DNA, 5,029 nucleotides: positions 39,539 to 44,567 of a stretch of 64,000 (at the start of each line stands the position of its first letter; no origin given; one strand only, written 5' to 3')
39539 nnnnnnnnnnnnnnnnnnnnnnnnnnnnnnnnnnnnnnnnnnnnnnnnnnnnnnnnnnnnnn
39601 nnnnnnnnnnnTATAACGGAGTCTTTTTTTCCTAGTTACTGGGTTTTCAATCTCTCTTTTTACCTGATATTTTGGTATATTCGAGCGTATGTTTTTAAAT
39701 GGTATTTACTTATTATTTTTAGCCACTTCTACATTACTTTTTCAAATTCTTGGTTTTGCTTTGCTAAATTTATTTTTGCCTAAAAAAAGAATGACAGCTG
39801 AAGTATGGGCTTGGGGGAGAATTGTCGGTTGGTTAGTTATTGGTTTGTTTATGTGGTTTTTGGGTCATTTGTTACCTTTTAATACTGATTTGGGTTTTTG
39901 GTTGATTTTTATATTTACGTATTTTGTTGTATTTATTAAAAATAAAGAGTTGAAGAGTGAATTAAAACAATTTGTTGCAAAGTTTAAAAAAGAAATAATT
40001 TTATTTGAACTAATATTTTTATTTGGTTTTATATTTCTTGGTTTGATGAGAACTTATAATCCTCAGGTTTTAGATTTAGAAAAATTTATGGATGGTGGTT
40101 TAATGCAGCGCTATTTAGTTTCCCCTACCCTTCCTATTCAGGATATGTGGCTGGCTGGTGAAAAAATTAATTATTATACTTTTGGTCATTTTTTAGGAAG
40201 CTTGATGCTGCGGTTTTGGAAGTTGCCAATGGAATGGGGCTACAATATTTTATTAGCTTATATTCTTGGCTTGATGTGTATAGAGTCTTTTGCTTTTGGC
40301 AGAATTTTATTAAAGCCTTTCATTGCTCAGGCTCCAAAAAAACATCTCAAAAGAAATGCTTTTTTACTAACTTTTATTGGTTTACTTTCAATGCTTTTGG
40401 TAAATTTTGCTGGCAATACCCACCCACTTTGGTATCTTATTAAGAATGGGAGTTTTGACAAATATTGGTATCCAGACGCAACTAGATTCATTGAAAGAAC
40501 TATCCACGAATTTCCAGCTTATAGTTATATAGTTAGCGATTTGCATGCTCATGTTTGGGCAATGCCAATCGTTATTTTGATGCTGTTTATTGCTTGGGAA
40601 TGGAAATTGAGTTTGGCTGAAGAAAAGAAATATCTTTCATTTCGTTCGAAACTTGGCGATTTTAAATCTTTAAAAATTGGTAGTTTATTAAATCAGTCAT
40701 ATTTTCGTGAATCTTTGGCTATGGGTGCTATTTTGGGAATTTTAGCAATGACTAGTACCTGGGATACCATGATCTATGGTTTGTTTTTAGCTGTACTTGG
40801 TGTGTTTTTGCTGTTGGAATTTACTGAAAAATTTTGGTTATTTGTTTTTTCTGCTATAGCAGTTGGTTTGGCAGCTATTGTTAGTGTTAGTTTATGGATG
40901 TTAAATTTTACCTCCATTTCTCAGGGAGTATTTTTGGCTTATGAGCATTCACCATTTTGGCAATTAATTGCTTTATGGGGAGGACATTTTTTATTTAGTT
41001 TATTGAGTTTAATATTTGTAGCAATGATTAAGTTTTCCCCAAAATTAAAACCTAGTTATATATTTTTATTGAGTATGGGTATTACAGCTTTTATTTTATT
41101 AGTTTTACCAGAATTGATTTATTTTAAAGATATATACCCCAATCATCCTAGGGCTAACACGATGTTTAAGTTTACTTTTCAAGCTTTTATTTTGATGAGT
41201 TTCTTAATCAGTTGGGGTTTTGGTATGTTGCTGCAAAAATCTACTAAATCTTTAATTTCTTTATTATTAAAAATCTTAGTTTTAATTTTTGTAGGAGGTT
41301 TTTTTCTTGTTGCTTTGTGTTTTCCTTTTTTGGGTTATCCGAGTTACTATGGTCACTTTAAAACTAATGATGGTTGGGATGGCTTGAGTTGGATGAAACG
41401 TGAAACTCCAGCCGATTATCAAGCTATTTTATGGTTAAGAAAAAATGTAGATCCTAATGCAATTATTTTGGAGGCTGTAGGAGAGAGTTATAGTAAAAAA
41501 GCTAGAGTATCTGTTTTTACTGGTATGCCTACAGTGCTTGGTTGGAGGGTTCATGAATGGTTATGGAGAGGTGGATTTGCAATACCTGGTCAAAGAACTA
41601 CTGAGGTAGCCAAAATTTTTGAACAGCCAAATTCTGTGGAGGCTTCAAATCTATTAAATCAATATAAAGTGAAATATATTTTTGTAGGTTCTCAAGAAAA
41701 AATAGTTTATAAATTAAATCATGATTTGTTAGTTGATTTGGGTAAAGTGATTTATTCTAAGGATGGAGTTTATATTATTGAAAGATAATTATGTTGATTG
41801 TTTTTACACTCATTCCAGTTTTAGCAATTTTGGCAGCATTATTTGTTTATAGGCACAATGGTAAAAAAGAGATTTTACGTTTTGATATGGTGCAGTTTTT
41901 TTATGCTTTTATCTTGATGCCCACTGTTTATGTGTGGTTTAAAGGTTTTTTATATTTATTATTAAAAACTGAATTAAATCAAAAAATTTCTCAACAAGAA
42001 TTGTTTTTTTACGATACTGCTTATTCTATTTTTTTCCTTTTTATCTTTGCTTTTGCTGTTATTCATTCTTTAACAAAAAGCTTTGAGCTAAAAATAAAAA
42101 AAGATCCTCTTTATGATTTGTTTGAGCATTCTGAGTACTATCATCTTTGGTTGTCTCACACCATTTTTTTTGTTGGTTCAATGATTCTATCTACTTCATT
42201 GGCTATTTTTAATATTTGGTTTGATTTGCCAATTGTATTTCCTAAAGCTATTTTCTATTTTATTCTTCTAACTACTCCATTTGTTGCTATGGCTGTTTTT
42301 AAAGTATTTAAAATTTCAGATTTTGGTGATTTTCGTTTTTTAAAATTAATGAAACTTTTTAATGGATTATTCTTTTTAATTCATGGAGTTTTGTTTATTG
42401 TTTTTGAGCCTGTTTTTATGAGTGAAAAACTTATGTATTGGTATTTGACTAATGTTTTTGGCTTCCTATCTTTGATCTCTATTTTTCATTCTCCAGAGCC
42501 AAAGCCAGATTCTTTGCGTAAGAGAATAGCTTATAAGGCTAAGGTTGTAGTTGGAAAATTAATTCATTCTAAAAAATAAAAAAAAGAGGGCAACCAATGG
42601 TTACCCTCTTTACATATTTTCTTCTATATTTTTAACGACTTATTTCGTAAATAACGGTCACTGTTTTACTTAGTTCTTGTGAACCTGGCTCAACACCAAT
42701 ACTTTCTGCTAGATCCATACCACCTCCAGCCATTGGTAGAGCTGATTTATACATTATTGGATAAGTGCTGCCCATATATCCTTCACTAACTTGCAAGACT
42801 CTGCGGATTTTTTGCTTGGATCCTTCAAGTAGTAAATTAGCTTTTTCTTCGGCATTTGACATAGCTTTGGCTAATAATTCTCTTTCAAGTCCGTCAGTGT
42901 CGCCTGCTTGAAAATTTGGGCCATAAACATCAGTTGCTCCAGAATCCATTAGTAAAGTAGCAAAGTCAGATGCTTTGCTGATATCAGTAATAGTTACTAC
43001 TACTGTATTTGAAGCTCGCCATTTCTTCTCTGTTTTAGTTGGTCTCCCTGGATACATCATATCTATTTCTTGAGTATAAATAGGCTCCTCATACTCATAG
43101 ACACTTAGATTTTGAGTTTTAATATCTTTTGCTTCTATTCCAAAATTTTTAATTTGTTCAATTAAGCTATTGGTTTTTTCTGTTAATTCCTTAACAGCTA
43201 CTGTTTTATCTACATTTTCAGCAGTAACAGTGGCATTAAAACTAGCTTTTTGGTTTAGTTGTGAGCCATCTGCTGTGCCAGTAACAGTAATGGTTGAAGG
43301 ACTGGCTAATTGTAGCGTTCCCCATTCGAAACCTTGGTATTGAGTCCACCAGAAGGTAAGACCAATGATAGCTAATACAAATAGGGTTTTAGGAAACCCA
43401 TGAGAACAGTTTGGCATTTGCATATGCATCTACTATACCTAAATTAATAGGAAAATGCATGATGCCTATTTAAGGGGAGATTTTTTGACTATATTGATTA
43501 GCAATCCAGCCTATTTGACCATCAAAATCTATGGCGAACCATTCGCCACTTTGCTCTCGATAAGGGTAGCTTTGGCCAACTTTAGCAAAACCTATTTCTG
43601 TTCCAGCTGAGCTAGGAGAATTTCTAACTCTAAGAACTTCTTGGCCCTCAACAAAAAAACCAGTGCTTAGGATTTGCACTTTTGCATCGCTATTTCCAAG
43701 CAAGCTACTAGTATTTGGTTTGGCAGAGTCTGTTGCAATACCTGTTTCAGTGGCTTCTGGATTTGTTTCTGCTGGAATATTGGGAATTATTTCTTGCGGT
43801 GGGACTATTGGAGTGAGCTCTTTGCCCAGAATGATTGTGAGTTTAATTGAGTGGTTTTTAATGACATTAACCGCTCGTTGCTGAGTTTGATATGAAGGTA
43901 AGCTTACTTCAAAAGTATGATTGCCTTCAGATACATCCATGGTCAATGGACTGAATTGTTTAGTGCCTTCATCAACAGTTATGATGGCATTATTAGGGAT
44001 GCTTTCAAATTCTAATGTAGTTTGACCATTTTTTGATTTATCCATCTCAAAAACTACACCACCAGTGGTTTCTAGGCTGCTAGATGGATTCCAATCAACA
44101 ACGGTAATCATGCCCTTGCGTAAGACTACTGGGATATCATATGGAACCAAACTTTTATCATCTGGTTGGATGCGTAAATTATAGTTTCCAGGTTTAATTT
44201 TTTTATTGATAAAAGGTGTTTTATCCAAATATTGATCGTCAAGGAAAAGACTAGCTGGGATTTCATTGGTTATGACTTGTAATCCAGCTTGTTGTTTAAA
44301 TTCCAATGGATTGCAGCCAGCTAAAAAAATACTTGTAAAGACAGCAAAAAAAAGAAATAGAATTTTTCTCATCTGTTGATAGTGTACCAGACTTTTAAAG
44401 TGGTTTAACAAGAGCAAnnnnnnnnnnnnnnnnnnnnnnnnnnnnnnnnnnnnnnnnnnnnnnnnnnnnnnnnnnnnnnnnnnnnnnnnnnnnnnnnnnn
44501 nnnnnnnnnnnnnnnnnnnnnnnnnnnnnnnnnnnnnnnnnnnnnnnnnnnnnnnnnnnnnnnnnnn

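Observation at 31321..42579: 11-kb very low-GC envelope glycosylation island with at least three GT-C enzymes, a Dpm1-like GT2, a HAD-GT4 fusion and an FAD oxidoreductase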

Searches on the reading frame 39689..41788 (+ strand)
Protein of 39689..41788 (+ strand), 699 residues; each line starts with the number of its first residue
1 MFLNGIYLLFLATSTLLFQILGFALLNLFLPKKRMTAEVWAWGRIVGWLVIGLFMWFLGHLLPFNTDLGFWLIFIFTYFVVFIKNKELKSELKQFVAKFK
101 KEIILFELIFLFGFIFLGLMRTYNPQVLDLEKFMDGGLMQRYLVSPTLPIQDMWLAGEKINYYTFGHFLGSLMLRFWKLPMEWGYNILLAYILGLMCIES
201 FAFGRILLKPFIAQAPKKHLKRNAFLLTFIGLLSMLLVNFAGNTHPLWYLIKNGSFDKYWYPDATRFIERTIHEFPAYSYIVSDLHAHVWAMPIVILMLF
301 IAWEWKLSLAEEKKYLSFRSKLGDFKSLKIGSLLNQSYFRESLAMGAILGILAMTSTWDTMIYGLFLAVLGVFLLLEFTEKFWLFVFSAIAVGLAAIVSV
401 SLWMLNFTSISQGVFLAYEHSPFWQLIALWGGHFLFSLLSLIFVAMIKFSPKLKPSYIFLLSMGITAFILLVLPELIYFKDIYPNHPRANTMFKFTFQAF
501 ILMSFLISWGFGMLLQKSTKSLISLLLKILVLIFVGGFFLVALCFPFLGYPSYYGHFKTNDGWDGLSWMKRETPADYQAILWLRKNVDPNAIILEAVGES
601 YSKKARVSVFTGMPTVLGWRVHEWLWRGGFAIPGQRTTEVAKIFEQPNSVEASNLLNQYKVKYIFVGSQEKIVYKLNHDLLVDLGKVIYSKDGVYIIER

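Call 3: search_protein_families(library=pfam, proteins=[window:39689-41788:+], max_evalue=0.01)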
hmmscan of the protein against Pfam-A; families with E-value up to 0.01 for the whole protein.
window:39689-41788:+ (699 aa): 1 family
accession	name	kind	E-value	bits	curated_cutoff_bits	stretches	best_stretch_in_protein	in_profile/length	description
PF10060.15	DUF2298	-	1.3e-72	245.8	27.8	2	50-444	1-386/488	Uncharacterized membrane protein (DUF2298)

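Call 4: search_protein_families(library=ncbifam, proteins=[window:39689-41788:+], max_evalue=0.01)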
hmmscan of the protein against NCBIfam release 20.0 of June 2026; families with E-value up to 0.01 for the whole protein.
window:39689-41788:+ (699 aa): 1 family
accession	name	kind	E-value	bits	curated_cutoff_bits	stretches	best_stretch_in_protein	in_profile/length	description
TIGR03662.1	Chlor_Arch_YYY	subfamily_domain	6.3e-114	382.2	300.25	2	455-696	476-723/727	chlor_Arch_YYY domain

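Call 64: search_solved_structures(query=window:39689-41788:+, max_evalue=1)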
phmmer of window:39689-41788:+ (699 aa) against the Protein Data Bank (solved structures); distinct sequences matched with E-value up to 1: 0.

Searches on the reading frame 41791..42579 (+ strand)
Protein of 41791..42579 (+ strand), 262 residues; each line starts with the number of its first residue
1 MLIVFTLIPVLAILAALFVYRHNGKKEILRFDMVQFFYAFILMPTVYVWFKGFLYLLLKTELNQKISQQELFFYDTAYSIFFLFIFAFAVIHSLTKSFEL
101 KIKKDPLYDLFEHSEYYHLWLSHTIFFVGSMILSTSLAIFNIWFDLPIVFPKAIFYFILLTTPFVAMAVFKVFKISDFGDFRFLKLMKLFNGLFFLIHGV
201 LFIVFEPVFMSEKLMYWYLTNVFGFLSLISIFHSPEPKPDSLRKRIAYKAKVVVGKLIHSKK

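Call 3: search_protein_families(library=pfam, proteins=[window:41791-42579:+], max_evalue=0.01)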
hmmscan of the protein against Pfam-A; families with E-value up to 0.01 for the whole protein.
window:41791-42579:+ (262 aa): 0 families

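Call 4: search_protein_families(library=ncbifam, proteins=[window:41791-42579:+], max_evalue=0.01)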
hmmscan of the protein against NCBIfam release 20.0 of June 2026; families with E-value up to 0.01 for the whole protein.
window:41791-42579:+ (262 aa): 0 families

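Call 9: search_protein_families(library=pfam, proteins=[window:41791-42579:+], max_evalue=10)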
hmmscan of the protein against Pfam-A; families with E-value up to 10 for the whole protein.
window:41791-42579:+ (262 aa): 0 families

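Call 82: search_protein_representatives(protein=window:41791-42579:+)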
Query: 262 residues. Proteins with E-value up to 0.001 (for the whole library): 69; up to 1e-10: 64; up to 1e-30: 43. The best 69 are listed.
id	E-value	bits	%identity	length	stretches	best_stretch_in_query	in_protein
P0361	1.2e-82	294.0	55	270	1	2-253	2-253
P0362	2.6e-63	230.7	60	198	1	66-256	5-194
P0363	5.6e-54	200.1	44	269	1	4-242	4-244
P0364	2.7e-48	181.5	39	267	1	3-262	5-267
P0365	3.1e-48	181.3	39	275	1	1-247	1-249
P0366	1.9e-47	178.7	43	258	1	1-221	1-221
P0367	6.7e-45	170.4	40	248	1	3-232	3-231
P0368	9.1e-45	169.9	40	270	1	3-230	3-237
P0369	1.0e-44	169.8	37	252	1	2-249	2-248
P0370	1.4e-44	169.3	40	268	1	1-246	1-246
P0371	3.5e-44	168.0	38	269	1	2-239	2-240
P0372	1.4e-43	166.0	39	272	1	1-226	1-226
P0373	3.8e-43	164.6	35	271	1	5-249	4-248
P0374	1.6e-40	156.0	38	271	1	4-248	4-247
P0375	2.3e-40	155.5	39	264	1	17-231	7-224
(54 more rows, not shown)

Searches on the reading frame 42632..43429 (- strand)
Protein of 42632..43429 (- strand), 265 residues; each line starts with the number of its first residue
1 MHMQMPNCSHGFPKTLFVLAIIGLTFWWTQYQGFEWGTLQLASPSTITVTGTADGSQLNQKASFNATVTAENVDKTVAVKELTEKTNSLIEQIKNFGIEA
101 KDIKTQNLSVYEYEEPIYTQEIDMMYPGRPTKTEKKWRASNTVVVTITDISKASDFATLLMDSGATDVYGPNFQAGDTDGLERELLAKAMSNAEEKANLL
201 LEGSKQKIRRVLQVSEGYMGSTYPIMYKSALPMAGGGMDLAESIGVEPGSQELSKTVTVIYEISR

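Call 3: search_protein_families(library=pfam, proteins=[window:42632-43429:-], max_evalue=0.01)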
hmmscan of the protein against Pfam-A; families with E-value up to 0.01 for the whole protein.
window:42632-43429:- (265 aa): 1 family
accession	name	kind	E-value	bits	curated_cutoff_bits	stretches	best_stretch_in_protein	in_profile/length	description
PF04402.19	SIMPL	-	5.7e-37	128.4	25.2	1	47-261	1-205/205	Protein of unknown function (DUF541)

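Call 4: search_protein_families(library=ncbifam, proteins=[window:42632-43429:-], max_evalue=0.01)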
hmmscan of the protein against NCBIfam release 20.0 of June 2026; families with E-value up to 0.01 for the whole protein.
window:42632-43429:- (265 aa): 1 family
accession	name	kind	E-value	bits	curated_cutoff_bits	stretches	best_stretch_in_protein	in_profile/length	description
NF008299.0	PRK11087.1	equivalog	5.7e-11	42.3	249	1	42-264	27-237/238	oxidative stress defense protein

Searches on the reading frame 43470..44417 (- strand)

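Call 48: search_protein_families(library=ncbifam, proteins=[window:43470-44417:-], max_evalue=0.001)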
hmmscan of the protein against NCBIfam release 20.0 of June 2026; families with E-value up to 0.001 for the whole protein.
window:43470-44417:- (315 aa): 0 families

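Call 49: search_protein_families(library=pfam, proteins=[window:43470-44417:-], max_evalue=0.001)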
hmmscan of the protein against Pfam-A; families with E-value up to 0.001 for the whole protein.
window:43470-44417:- (315 aa): 2 families
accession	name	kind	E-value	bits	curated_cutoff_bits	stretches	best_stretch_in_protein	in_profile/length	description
PF08308.17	PEGA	-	3.9e-12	46.3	20.8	1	134-198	3-68/71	PEGA domain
PF08239.17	SH3_3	-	3.5e-09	37.2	27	1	261-309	2-52/54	Bacterial SH3 domain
